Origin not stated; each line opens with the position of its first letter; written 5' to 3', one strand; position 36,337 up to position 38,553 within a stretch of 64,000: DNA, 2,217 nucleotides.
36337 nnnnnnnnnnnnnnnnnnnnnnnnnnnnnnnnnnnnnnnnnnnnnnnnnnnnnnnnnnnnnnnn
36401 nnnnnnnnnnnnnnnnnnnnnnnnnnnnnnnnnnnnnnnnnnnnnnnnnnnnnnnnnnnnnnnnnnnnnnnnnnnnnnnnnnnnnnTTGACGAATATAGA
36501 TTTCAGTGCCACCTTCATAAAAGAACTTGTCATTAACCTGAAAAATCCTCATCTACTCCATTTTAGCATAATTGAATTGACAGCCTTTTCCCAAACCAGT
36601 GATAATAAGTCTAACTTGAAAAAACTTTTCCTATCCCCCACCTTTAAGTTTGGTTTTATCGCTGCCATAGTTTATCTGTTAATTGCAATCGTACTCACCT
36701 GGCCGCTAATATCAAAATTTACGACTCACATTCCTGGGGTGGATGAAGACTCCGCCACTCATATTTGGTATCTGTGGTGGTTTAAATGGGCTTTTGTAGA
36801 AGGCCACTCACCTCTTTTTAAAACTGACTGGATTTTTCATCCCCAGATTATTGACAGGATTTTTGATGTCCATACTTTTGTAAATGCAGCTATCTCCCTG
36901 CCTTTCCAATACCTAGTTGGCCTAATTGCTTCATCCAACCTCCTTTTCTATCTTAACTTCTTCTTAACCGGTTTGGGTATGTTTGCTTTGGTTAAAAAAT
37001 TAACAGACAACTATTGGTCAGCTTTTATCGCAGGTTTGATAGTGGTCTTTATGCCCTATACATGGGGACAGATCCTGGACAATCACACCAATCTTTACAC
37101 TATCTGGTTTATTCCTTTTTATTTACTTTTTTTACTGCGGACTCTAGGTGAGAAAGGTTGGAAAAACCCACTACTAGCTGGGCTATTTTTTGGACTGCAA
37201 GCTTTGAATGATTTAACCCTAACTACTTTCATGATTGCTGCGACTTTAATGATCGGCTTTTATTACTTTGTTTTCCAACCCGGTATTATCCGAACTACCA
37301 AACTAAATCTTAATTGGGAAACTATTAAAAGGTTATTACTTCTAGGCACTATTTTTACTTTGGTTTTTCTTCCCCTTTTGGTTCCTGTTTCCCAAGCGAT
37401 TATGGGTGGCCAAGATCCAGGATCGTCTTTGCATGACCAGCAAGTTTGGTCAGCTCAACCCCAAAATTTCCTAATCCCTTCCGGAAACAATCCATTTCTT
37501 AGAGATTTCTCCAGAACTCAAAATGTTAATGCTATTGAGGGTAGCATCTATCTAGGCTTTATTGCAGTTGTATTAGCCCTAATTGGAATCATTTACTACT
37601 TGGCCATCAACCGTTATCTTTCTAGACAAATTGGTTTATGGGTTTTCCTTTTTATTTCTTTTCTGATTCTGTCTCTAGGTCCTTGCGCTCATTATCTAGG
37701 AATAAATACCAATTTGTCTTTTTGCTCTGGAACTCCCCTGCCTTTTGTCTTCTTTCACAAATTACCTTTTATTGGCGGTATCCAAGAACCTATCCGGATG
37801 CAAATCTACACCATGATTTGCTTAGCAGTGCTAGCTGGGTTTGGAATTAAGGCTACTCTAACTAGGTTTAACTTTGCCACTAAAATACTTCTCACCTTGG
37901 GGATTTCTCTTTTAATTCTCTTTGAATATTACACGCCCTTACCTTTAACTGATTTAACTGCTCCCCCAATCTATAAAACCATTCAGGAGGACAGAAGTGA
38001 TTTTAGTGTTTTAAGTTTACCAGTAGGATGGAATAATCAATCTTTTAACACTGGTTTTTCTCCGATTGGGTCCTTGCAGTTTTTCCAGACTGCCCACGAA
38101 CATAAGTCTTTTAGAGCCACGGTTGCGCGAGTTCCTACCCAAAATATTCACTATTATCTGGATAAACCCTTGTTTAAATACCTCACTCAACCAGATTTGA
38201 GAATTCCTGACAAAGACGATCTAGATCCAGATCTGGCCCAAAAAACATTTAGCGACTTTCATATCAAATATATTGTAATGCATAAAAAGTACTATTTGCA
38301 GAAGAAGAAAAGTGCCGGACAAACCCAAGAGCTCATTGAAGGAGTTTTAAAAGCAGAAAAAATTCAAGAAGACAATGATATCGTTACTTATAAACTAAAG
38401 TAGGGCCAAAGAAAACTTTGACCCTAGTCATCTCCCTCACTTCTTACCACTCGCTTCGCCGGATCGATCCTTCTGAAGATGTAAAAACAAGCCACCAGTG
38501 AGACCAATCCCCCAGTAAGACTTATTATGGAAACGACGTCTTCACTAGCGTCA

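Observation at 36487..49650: Triplicated novel polytopic membrane-protein family with GT-C-like features (one copy at 36.5 kb, a tandem pair at 45.5-49.6 kb)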

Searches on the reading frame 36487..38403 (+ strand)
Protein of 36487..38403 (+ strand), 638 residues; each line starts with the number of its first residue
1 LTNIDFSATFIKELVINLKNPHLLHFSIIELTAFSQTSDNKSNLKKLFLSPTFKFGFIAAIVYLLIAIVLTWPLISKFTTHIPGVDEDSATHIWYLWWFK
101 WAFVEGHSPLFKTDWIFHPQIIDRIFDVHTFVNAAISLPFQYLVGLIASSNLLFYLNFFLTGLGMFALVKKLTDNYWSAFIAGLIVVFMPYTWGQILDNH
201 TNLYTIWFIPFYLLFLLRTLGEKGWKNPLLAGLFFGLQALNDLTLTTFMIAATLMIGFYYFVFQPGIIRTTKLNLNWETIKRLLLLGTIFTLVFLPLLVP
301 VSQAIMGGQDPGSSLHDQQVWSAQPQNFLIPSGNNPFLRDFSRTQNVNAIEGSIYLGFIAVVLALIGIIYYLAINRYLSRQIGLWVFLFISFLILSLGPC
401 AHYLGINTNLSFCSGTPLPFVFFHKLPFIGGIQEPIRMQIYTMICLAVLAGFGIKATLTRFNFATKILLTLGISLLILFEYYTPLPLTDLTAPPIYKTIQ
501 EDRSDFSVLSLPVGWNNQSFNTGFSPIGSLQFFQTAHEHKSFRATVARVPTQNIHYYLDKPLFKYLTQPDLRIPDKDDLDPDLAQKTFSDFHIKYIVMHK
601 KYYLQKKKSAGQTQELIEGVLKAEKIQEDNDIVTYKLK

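Call 9: search_protein_families(library=pfam, proteins=[window:36487-38403:+], max_evalue=1)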
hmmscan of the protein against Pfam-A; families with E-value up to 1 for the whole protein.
window:36487-38403:+ (638 aa): 2 families
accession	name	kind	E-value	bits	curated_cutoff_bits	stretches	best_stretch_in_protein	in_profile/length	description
PF13231.12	PMT_2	-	0.0022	18.7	26.1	1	151-275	25-142/160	Dolichyl-phosphate-mannose-protein mannosyltransferase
PF19545.4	DUF6069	-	0.02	15.4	27.2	1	358-400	52-95/129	Family of unknown function (DUF6069)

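Call 10: search_protein_families(library=ncbifam, proteins=[window:36487-38403:+], max_evalue=1)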
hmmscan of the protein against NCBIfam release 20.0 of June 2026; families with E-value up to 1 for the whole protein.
window:36487-38403:+ (638 aa): 0 families

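Call 14: search_solved_structures(query=window:36487-38403:+, max_evalue=10)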
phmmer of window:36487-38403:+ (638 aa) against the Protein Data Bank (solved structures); distinct sequences matched with E-value up to 10: 1.
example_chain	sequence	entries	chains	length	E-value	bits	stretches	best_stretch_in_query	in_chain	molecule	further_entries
3ci0_K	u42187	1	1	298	1.2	10.5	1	314-389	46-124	Pseudopilin GspK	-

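Call 15: find_homologous_proteins(query=window:36487-38403:+)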
Query window:36487-38403:+ (638 aa): 81 proteins with E <= 0.001 among 8000 candidates.
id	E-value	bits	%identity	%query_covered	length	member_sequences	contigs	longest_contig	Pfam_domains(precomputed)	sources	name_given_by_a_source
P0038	0.0e+0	1383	100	95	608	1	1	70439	-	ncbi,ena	-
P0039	1.0e-275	934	69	93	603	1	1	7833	-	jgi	jgi:hypothetical protein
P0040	2.9e-262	890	67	89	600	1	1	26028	-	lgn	-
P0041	1.3e-251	855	65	90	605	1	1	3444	-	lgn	-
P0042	6.6e-248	842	66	89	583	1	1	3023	PF19830.5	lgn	-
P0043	5.7e-230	783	64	87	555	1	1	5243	-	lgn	-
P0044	3.6e-163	562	48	89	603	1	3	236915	-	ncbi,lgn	-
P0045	2.1e-162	560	48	91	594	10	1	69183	-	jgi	-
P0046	7.1e-151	522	47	90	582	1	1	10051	PF13231.13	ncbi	-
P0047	3.4e-150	520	46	90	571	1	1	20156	-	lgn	-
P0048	3.7e-144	500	44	90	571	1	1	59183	-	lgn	-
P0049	1.8e-137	478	43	90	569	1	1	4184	-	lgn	-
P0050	9.6e-110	386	37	89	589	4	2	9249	-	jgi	jgi:hypothetical protein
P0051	3.2e-66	242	31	92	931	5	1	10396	PF15711.11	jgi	-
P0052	3.9e-61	225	30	90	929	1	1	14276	PF15711.11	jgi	jgi:hypothetical protein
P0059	1.4e-57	214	29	90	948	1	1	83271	PF15711.11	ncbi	-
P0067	5.4e-52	195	29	91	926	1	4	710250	PF15711.11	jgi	jgi:hypothetical protein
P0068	8.2e-52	195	28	92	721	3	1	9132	PF19830.5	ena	-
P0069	5.7e-45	172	26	91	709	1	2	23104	PF19830.5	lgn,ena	-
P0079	2.4e-39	153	27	90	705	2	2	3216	PF09586.17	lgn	-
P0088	1.8e-32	131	29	85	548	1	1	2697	PF19830.5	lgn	-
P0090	9.9e-32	128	26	89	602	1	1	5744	PF19830.5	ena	-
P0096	4.4e-27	113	27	84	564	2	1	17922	PF19830.5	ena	-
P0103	2.7e-22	97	24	83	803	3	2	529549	PF19830.5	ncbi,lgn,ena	-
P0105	5.9e-21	93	26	74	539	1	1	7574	PF09586.17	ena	-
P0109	2.0e-13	68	26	50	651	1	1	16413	PF19830.5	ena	-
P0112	5.8e-10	56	26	49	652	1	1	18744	PF19830.5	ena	-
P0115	3.0e-7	47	23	88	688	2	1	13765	PF00754.32,PF22633.4,PF19830.5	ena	-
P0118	6.6e-5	40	24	52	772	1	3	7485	PF09586.17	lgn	-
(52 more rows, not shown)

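Call 16: find_encoding_contigs(protein=P0038, flank=2000, max_places=3)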
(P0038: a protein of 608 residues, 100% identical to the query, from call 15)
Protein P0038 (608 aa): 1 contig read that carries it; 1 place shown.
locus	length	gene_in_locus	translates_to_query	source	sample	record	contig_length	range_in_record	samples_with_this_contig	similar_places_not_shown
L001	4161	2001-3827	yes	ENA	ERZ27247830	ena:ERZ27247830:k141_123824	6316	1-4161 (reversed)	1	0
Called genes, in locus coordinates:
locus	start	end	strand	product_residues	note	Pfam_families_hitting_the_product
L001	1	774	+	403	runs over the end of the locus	PF13472:Lipase_GDSL_2 (faint)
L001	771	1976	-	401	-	PF13439:Glyco_transf_4, PF00534:Glycos_transf_1, PF13692:Glyco_trans_1_4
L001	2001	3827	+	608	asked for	-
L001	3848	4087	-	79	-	-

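Call 22: search_protein_families(library=pfam, alignment_id=A2, max_evalue=0.1)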
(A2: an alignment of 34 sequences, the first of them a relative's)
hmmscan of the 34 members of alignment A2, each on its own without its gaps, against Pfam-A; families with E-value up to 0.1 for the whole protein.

A. member 1, P0038 (608 aa): 1 family
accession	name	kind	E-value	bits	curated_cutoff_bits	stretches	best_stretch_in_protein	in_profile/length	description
PF19545.4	DUF6069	-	0.018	15.6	27.2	0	328-370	52-95/129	Family of unknown function (DUF6069)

B. families by the number of members that match (of 34 scanned): 10 families
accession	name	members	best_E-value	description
PF13231.12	PMT_2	11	1.8e-05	Dolichyl-phosphate-mannose-protein mannosyltransferase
PF15711.10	ILEI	3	1.1e-15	Interleukin-like EMT inducer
PF20176.3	DUF6541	3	5e-05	Family of unknown function (DUF6541)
PF09852.15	DUF2079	3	0.00022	Predicted membrane protein (DUF2079)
PF10131.15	PTPS_related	2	1.1e-06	6-pyruvoyl-tetrahydropterin synthase related domain; membrane protein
PF19545.4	DUF6069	2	0.018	Family of unknown function (DUF6069)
PF09586.16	YfhO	1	9e-07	Bacterial membrane protein YfhO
PF19607.4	DUF6112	1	0.049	Family of unknown function (DUF6112)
PF11994.14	DUF3489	1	0.056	Protein of unknown function (DUF3489)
PF12666.12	PrgI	1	0.075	PrgI family protein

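Call 36: search_solved_structures(query=A2, max_evalue=10)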
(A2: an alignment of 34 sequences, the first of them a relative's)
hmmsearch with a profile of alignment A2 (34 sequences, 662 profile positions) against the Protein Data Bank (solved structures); distinct sequences matched with E-value up to 10: 1.
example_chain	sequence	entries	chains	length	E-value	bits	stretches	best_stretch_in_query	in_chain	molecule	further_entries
7tuz_R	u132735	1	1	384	0.098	14.1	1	202-279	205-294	G-protein coupled receptor 183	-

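Call 49: predict_structure(alignment_id=A2)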
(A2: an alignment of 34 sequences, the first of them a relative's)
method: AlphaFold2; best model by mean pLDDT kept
length: 608 residues; sequences in the alignment: 34
mean_pLDDT: 90.7   pTM: 0.91
mean pLDDT of the five models: 90.7, 90.5, 89.5, 89.4, 88.1
residues with pLDDT >= 90: 428; 70-90: 151; 50-70: 20; < 50: 9
segments of 3 or more residues with pLDDT < 50: 1-6, 316-318
pLDDT, mean of each block of 10 residues (from residue 1): 48 77 96 98 97 91 94 93 94 83 95 97 97 98 98 97 88 91 98 94 96 91 96 84 84 97 93 86 80 89 87 60 88 97 89 97 94 80 85 76 83 98 97 97 98 93 96 96 84 85 96 84 92 93 95 97 97 87 96 96 95
secondary structure, 60 per line:
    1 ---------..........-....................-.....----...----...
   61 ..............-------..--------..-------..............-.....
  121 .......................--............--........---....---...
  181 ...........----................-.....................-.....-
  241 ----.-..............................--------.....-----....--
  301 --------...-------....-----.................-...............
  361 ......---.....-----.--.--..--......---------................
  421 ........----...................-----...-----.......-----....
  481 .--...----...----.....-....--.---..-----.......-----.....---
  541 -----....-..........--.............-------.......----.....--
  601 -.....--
elements in order: H10-19 H21-40 H42-46 E51-53 H58-74 H101-114 H116-143 H146-157 H160-167 H171-174 H178-191 H196-211 H213-233 H235-238 H247-276 H285-289 H295-298 H319-322 H328-344 H346-366 H390-395 H405-428 H433-451 E457-459 H465-471 E477-481 E484-486 E491-493 H498-502 H504-507 H521-527 H533-537 H546-549 H551-560 E563-569 H570-575 H583-589 E594-598 E602-606

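Call 51: fold_search(model_id=the predicted structure, library=pdb)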
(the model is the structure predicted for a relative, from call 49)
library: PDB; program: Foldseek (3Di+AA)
matches with E <= 10: 254; with E <= 0.001: 27
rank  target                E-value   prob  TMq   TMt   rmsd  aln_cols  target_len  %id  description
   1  7zli_A                5.8e-08  1.00  0.45  0.43  10.9       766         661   10  Cryo-EM structure of C-mannosyltransferase CeDPY19, in complex with Dol25-P-Man and bound to CMT2-Fab and anti-Fab nan (released 2023-01-11)
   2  8pn9_A                7.6e-08  1.00  0.48  0.46  11.2       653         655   10  Structure of human oligosaccharyltransferase OST-A complex bound to NGI-1 (released 2024-05-08)
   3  7oci_F                8.0e-08  1.00  0.47  0.45  11.1       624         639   11  Cryo-EM structure of yeast Ost6p containing oligosaccharyltransferase complex (released 2022-02-16)
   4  3wak                  8.7e-08  1.00  0.48  0.36  10.8       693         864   12  Crystal structure of the Archaeoglobus fulgidus oligosaccharyltransferase (O29867_ARCFU) in the apo form (released 2013-10-30)
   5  9n9j_I                9.1e-08  1.00  0.40  0.36  13.2       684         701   11  Structure of a GRP94 folding intermediate engaged with a CCDC134- and FKBP11-bound secretory translocon (released 2025-11-19)
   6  8age_A                1.1e-07  1.00  0.47  0.45  10.7       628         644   10  Structure of yeast oligosaccharylransferase complex with acceptor peptide bound (released 2022-12-07)
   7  7e9s_A                1.3e-07  1.00  0.49  0.37  10.8       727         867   12  Archaeal oligosaccharyltransferase AglB from Archaeoglobus fulgidus in complex with an inhibitory peptide and a dolich (released 2021-09-08)
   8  8b6l_I                1.3e-07  1.00  0.48  0.44  10.5       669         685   10  Subtomogram average of the human Sec61-TRAP-OSTA-translocon (released 2022-12-07)
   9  6ezn_F                2.0e-07  1.00  0.51  0.48  12.7       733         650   10  Cryo-EM structure of the yeast oligosaccharyltransferase (OST) complex (released 2018-01-17)
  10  8agc_A                2.1e-07  1.00  0.48  0.43   9.2       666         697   10  Structure of yeast oligosaccharylransferase complex with lipid-linked oligosaccharide and non-acceptor peptide bound (released 2022-12-07)
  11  5gmy_A                2.2e-07  1.00  0.45  0.34  12.1       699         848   11  Crystal structure of the Archaeoglobus fulgidus oligosaccharyltransferase (O29867_ARCFU) tethered with an acceptor pep (released 2017-02-01)
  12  8agb_A                2.6e-07  1.00  0.49  0.47  11.8       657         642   10  Structure of yeast oligosaccharylransferase complex with lipid-linked oligosaccharide bound (released 2022-12-07)
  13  6c26_A                2.7e-07  1.00  0.50  0.47  12.3       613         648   10  The Cryo-EM structure of a eukaryotic oligosaccharyl transferase complex (released 2018-01-31)
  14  6gxc_A                3.9e-07  1.00  0.49  0.43  12.8       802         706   11  Bacterial oligosaccharyltransferase PglB in complex with an inhibitory peptide and a reactive lipid-linked oligosaccha (released 2018-11-14)
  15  7zlh_A                6.1e-07  1.00  0.47  0.44  11.0       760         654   10  Cryo-EM structure of C-mannosyltransferase CeDPY19, in apo state, bound to CMT2-Fab and anti-Fab nanobody (released 2023-01-11)
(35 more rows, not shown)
